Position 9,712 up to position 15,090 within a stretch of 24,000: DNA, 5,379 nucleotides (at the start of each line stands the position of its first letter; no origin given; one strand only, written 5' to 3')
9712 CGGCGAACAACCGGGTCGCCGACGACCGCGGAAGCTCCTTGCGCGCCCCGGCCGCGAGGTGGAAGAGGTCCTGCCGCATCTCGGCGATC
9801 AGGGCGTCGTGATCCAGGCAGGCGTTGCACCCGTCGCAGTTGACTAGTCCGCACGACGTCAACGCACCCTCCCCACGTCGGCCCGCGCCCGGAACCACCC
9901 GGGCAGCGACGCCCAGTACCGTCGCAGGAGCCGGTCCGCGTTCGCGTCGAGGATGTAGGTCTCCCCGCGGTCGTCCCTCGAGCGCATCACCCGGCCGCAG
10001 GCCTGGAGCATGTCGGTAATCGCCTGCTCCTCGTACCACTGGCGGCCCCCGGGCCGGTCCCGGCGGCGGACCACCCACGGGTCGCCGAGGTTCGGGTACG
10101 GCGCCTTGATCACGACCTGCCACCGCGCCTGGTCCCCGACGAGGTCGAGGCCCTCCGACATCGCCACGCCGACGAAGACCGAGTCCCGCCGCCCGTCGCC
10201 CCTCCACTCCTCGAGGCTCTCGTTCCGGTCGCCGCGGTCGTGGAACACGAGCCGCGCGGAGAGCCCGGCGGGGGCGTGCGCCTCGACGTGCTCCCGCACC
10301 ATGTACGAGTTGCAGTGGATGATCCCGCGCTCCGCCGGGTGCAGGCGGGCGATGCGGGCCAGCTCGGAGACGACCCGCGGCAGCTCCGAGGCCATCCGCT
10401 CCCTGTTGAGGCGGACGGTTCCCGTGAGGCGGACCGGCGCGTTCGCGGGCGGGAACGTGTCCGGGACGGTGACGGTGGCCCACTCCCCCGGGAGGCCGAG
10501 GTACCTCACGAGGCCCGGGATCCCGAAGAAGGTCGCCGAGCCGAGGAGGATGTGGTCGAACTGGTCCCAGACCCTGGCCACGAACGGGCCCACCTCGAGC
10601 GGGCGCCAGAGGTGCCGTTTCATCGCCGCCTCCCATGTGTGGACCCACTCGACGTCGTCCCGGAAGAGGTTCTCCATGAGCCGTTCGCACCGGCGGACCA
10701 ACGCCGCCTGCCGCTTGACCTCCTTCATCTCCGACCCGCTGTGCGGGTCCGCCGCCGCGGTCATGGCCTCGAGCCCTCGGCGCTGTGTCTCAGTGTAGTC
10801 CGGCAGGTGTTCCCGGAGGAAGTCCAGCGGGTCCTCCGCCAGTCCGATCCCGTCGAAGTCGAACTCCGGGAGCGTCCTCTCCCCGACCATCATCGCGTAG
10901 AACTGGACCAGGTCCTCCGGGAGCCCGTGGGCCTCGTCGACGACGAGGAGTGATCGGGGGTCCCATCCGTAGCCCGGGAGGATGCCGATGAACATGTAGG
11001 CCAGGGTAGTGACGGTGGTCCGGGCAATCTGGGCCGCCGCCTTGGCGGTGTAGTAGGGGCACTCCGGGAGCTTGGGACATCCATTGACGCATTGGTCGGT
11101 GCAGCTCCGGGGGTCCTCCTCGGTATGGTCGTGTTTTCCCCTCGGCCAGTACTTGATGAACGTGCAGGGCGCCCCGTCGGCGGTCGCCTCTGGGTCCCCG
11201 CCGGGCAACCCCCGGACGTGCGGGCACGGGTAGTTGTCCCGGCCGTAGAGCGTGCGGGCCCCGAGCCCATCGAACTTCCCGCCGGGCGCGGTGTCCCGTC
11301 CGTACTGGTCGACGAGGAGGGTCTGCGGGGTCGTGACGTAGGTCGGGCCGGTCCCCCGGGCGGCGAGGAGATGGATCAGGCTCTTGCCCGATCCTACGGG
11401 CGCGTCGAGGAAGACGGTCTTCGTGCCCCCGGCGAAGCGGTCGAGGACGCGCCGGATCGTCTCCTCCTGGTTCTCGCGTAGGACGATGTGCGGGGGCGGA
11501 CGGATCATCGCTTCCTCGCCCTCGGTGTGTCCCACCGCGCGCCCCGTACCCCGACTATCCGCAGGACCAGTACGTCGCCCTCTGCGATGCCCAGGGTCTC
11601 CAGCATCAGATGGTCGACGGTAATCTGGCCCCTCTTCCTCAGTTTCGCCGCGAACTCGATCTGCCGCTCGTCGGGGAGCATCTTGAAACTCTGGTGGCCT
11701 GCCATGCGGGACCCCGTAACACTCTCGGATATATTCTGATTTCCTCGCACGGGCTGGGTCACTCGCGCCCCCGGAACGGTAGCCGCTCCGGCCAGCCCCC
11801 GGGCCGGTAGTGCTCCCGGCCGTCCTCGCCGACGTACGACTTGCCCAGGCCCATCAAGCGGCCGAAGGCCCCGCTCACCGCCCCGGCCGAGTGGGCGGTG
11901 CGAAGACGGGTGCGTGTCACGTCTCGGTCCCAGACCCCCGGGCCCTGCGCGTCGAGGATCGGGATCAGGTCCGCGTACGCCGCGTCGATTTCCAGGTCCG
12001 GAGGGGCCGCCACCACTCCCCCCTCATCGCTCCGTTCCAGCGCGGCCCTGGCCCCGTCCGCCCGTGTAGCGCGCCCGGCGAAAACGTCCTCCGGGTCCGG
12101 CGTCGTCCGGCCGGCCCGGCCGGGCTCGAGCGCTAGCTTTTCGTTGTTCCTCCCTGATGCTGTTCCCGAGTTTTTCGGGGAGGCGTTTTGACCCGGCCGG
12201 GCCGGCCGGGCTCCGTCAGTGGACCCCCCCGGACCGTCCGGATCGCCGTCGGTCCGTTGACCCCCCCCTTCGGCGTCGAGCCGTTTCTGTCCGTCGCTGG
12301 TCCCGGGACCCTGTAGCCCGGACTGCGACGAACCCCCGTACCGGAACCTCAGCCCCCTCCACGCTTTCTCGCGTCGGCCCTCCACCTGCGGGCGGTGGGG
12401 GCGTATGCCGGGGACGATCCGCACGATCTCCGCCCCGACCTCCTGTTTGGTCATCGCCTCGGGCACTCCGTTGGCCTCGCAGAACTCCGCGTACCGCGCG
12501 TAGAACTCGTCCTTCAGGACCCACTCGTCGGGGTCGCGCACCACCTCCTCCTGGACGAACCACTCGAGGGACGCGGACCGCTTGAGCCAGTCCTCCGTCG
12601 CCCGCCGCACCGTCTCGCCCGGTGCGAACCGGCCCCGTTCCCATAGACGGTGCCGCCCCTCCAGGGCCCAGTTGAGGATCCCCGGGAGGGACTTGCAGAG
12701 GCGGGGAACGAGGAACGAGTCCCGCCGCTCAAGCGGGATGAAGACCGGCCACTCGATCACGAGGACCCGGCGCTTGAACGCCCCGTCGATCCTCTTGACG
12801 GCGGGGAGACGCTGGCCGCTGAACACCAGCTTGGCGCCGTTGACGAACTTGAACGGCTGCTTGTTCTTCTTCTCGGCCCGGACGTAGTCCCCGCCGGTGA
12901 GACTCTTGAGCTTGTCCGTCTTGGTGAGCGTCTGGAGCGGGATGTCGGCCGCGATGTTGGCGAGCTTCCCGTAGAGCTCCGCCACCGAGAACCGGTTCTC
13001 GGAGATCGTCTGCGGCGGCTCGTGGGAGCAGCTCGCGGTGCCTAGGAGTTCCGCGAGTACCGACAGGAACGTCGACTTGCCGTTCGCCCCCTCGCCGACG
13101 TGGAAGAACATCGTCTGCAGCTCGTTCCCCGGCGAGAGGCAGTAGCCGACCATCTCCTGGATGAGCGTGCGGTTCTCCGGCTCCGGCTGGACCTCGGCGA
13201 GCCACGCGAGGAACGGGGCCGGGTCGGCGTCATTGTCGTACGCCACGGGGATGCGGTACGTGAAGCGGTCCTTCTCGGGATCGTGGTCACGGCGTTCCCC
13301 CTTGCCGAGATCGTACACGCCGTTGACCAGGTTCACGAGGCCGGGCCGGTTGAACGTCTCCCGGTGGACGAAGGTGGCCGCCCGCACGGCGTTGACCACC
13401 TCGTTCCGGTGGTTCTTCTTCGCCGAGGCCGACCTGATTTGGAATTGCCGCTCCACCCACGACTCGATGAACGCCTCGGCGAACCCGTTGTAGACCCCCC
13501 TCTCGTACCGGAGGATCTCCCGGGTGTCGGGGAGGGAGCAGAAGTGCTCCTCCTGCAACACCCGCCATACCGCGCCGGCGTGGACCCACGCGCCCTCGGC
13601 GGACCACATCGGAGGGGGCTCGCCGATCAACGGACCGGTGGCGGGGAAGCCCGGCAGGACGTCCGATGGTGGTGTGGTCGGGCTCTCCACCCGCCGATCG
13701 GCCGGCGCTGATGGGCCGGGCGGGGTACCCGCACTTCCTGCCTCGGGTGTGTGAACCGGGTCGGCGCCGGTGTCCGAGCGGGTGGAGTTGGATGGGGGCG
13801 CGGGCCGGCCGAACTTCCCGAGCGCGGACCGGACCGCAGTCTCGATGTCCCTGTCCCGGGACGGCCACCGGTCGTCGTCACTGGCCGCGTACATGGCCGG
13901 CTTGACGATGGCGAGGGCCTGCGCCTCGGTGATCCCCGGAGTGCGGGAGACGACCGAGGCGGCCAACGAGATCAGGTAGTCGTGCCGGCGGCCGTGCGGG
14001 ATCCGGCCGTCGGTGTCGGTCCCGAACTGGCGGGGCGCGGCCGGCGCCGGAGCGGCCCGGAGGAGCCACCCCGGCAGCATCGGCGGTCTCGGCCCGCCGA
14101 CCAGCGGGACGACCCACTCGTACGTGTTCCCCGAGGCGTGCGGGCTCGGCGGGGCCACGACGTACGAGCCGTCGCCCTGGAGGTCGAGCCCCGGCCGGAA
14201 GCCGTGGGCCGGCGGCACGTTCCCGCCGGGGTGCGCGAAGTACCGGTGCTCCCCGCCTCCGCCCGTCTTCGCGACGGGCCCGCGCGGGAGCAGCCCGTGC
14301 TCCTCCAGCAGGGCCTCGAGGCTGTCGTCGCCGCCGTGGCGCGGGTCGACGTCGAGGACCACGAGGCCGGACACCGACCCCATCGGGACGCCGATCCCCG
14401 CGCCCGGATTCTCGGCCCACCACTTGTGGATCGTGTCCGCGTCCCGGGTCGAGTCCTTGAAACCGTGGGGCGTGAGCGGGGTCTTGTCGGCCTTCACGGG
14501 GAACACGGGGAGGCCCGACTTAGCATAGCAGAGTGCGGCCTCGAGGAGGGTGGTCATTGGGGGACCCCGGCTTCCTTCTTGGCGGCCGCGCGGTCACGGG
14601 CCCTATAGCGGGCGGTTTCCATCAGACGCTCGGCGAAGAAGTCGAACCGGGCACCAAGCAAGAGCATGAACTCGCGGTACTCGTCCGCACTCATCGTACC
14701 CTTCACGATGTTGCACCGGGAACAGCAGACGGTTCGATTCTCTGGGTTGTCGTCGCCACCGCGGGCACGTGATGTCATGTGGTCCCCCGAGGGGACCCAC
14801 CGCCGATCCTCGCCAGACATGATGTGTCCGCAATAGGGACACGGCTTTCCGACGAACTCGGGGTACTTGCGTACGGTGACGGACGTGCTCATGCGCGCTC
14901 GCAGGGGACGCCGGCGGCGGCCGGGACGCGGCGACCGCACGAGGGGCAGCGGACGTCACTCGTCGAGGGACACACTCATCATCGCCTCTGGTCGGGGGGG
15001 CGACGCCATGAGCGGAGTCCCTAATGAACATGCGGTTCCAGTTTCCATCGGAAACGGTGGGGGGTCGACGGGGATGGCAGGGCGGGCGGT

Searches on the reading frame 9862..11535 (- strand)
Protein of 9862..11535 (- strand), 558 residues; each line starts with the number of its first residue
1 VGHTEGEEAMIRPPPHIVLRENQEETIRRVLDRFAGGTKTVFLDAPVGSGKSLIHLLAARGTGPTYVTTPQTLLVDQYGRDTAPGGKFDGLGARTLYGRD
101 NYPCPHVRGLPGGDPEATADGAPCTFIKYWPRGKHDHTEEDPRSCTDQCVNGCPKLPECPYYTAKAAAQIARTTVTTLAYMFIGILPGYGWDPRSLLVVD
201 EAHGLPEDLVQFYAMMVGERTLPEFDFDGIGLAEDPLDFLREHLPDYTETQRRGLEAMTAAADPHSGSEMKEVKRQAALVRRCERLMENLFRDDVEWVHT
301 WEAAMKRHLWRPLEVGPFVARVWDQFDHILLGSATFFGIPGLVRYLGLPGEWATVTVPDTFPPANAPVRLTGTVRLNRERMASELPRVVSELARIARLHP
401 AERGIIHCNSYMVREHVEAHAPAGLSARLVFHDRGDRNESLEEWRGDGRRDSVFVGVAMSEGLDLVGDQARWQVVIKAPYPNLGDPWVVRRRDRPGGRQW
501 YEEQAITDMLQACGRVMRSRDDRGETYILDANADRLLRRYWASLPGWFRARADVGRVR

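Call 15: search_protein_families(library=pfam, proteins=[window:9862-11535:-], max_evalue=0.01)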
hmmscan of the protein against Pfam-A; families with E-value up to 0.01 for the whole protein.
window:9862-11535:- (558 aa): 3 families
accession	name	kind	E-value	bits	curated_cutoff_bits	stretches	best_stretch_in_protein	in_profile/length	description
PF13307.12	Helicase_C_2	-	3e-25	89.6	25.3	1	400-550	9-169/170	Helicase C-terminal domain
PF00270.35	DEAD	-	0.00011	22.4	26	1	21-97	2-80/167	DEAD/DEAH box helicase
PF04851.21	ResIII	-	0.00017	22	22.5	1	17-60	2-45/164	Type III restriction enzyme, res subunit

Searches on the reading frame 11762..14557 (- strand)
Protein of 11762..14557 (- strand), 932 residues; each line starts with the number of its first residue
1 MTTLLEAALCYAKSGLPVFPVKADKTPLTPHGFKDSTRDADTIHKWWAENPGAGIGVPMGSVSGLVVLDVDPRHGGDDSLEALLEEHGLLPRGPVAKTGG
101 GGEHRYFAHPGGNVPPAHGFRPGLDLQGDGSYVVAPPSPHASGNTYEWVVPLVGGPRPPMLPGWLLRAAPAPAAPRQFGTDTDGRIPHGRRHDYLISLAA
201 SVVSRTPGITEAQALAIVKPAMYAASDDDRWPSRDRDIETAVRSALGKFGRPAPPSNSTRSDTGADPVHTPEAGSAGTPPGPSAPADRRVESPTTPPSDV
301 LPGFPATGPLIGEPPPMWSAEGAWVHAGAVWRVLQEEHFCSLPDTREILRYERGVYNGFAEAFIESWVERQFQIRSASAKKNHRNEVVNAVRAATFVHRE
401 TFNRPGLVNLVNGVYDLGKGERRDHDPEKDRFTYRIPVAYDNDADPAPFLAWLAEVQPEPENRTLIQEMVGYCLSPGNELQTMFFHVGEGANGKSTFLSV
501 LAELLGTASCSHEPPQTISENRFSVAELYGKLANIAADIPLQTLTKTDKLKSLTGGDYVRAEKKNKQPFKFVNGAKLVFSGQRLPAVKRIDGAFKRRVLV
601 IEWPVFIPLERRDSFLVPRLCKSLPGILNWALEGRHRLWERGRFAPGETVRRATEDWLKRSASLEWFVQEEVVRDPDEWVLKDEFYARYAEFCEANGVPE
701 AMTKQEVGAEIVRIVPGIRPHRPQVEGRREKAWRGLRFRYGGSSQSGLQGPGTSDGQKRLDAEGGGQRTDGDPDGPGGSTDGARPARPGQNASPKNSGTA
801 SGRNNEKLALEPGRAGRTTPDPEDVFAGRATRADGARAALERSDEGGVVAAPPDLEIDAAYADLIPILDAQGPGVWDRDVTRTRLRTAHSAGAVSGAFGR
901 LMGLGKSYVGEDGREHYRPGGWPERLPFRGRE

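Call 15: search_protein_families(library=pfam, proteins=[window:11762-14557:-], max_evalue=0.01)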
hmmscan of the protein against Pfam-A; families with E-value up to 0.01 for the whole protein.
window:11762-14557:- (932 aa): 4 families
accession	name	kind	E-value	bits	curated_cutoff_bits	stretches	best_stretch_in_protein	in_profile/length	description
PF09250.16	Prim-Pol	-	2.6e-41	142.2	22.8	1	8-164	1-158/158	Bifunctional DNA primase/polymerase, N-terminal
PF19263.5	DUF5906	-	5.4e-19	69.4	27.6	1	487-589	2-108/114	Family of unknown function (DUF5906)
PF08706.16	D5_N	-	3.9e-12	47.1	22.4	1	369-457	56-144/145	D5 N terminal like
PF03288.22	Pox_D5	-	0.0068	17.3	21.4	0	667-715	9-57/86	Poxvirus D5 protein-like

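Call 37: search_dna_similar(query=window:11762-14557:-, collection=phages, mode=protein, max_rows=12, max_evalue=1e-10)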
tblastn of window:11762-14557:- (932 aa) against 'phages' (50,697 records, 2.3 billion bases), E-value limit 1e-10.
Records with a match: 720; places in all: 722; records where one place covers at least 80% of the query: 0.
Best place of each record, by identity: <60% 720.
By first word of the organism name: Enterococcus 126; Microbacterium 108; Streptococcus 104; Arthrobacter 74; Mycobacterium 55; Streptomyces 48; Lactobacillus 17; Curtobacterium 16; Bacteriophage 13; Listeria 12; and 51 more.
By host as written in the record: Microbacterium foliorum NRRL B-24224 55; - 49; Arthrobacter globiformis B-2979 45; Enterococcus faecalis 41; Mycobacterium smegmatis mc2 155 35; Microbacterium foliorum NRRL B-24224 SEA 33; Enterococcus faecium 15; Streptomyces griseus ATCC 10137 11; and 265 more.
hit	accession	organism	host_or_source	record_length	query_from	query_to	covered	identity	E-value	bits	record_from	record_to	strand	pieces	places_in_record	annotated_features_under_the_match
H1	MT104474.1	Pseudomonas phage MR14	-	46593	11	696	48%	29.8%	1e-13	160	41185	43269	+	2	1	putative DNA primase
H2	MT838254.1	Bacteriophage sp.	human fecal samples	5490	336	738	43%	32.8%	9e-35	150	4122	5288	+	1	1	record has no annotation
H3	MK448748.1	Streptococcus phage Javan389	Streptococcus parauberis KCTC_11980BP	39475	344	739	42%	30.2%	8e-35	150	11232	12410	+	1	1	DNA primase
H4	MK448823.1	Streptococcus phage Javan633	Streptococcus uberis C9359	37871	344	739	42%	29.9%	7e-37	157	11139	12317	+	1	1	DNA primase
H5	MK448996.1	Streptococcus phage Javan628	Streptococcus uberis C5388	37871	344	739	42%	29.9%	7e-37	157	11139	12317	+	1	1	DNA primase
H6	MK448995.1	Streptococcus phage Javan626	Streptococcus uberis C5072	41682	344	739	42%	29.9%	2e-36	155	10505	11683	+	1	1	DNA primase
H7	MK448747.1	Streptococcus phage Javan385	Streptococcus parauberis KCTC_11537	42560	344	739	42%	29.7%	5e-34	148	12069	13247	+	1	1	DNA primase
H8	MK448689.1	Streptococcus phage Javan163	Streptococcus dysgalactiae UT_4242_AB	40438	344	739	42%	29.4%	4e-35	151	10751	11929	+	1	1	DNA primase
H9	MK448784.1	Streptococcus phage Javan505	Streptococcus pyogenes MGAS2096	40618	344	739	42%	29.4%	4e-35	151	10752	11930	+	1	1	DNA primase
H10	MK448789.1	Streptococcus phage Javan513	Streptococcus pyogenes MGAS5005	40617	344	739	42%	29.4%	4e-35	151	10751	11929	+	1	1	DNA primase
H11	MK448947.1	Streptococcus phage Javan458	Streptococcus pyogenes ERR111889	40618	344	739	42%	29.4%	4e-35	151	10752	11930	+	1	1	DNA primase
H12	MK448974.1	Streptococcus phage Javan524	Streptococcus pyogenes MGAS9429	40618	344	739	42%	29.4%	4e-35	151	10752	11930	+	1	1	DNA primase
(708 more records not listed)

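Call 38: search_dna_similar(query=window:11762-14557:-, collection=plasmids, mode=protein, max_rows=12, max_evalue=1e-10)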
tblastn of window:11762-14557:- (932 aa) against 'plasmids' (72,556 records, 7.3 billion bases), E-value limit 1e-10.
Records with a match: 490; places in all: 679; records where one place covers at least 80% of the query: 0.
Best place of each record, by identity: <60% 490.
By first word of the organism name: Streptomyces 348; Ralstonia 50; Bacillus 17; Kitasatospora 7; Methylobacterium 5; Sulfolobus 4; Lentilactobacillus 3; Loigolactobacillus 3; Clostridium 3; Alicyclobacillus 2; and 41 more.
By predicted mobility (MOB-suite, as given by PLSDB): non-mobilizable 355; mobilizable 131; conjugative 4.
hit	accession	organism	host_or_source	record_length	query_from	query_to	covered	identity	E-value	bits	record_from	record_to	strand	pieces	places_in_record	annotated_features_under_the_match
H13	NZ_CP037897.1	Thermaerobacter sp. FW80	whole genome,food sludge compost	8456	6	697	49%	38.3%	2e-29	266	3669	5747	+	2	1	phage/plasmid primase, P4 family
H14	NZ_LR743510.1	Methylobacterium bullatum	-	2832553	1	739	54%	30.8%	2e-22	188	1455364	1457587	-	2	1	none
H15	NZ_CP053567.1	Pseudonocardia broussonetiae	plant,Broussonetia papyrifera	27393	31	738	51%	30.8%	4e-17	179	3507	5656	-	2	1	DNA primase family protein | bifunctional DNA primase/polymerase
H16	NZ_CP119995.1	Halomarina sp. PSR21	cell culture,saline soil from Tarim ...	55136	310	734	46%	30.6%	3e-41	172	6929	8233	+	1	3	phage/plasmid primase, P4 family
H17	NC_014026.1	Salinibacter ruber M8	-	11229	377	738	39%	31.2%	1e-24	119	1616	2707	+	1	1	phage/plasmid primase, P4 family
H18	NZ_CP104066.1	Alicyclobacillus dauci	cell culture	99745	344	722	41%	29.2%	1e-36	158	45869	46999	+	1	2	DNA primase family protein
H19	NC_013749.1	Haloterrigena turkmenica DSM 5511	-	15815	328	693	39%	29.5%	2e-31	141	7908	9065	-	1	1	DNA primase family protein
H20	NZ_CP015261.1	Bacillus wiedmannii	Caenorhabditis elegans,whole organism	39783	322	697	40%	28.4%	2e-24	118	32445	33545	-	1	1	phage/plasmid primase, P4 family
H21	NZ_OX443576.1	Lactiplantibacillus carotarum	carrot juice fermentation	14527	313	722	44%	25.5%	1e-17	96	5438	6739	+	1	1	phage/plasmid primase, P4 family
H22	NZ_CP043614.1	Lentilactobacillus buchneri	cell culture,kimchi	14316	316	722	44%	25.2%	5e-19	100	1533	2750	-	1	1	DNA primase family protein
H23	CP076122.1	Ralstonia solanacearum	Solanum muricatum,cell culture,stem,stem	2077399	405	722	34%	32.1%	4e-25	120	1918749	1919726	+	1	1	hypothetical protein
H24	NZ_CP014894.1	Loigolactobacillus backii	cell culture,brewery environment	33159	313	722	44%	24.9%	8e-17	94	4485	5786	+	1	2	DNA primase family protein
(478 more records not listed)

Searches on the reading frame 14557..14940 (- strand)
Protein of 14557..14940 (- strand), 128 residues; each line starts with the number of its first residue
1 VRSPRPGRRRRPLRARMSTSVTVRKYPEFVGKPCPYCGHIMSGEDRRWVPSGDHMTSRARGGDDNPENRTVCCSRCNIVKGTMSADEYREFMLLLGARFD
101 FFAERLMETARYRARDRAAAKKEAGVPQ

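Call 27: search_protein_families(library=phrogs, proteins=[window:14557-14940:-], max_evalue=0.01)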
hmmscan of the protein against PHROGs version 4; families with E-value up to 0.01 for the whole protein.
window:14557-14940:- (128 aa): 18 families
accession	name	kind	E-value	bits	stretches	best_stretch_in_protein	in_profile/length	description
phrog_2118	-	DNA, RNA and nucleotide metabolism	3.1e-13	51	1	31-92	176-233/301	HNH endonuclease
phrog_1035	-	DNA, RNA and nucleotide metabolism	3.2e-11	44.6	1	14-98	134-222/271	endonuclease VII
phrog_338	-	DNA, RNA and nucleotide metabolism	1.8e-09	38.4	1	3-110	187-273/340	HNH endonuclease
phrog_16726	-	DNA, RNA and nucleotide metabolism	1.1e-08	36.2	1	32-88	94-148/308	HNH endonuclease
phrog_2214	-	DNA, RNA and nucleotide metabolism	7e-08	33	1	28-89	190-245/429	HNH endonuclease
phrog_5718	-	DNA, RNA and nucleotide metabolism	1.5e-07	31.8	1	17-90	114-183/394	HNH endonuclease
phrog_7785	-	DNA, RNA and nucleotide metabolism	9.5e-06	26.6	1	11-89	50-120/147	HNH endonuclease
phrog_8660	-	DNA, RNA and nucleotide metabolism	1.5e-05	26.1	1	31-87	124-183/196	HNH endonuclease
phrog_14314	-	DNA, RNA and nucleotide metabolism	0.001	20.4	1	33-86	18-67/252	HNH endonuclease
phrog_15463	-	DNA, RNA and nucleotide metabolism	0.001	19.3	1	31-110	132-209/435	HNH endonuclease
phrog_26098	-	unknown function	0.0011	19.4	1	8-86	114-190/463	-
phrog_25184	-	DNA, RNA and nucleotide metabolism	0.0012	19.3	1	36-84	113-161/209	HNH endonuclease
phrog_960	-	DNA, RNA and nucleotide metabolism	0.0012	17.9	1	33-91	229-285/991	HNH endonuclease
phrog_2914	-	DNA, RNA and nucleotide metabolism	0.0013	19.5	1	28-87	92-142/190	endonuclease VII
phrog_1271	-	DNA, RNA and nucleotide metabolism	0.0013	19.2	1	21-92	255-326/361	HNH endonuclease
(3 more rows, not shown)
